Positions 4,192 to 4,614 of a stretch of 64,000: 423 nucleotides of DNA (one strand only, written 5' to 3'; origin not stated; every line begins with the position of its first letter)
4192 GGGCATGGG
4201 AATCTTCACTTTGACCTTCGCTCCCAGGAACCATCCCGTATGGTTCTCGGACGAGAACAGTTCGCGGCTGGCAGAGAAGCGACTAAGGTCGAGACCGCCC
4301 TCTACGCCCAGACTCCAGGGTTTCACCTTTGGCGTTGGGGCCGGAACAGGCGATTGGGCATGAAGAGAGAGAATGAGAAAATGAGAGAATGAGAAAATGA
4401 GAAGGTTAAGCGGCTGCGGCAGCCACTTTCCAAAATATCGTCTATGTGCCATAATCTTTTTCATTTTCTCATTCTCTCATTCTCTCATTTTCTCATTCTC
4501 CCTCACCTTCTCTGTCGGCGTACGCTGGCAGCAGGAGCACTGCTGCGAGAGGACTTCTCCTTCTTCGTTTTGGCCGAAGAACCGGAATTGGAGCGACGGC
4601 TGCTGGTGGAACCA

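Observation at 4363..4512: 8-nt-period (AUGAGARA)n array forms a chain of overlapping 3-codon mini-ORFs linking the porN stop to the OMP start, and pairs with an inverted copy inside the OMP signal-peptide codons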

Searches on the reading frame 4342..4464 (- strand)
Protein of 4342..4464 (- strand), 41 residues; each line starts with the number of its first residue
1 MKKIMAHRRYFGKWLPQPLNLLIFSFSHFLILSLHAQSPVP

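Call 82: find_homologous_proteins(query=window:4342-4464:-, max_evalue=10)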
Query seq(41 aa): no candidate shares three 5-residue words with the query. No homologue found.
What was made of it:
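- Tried and rejected: It returned nothing because the index needs three shared words (call 82).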
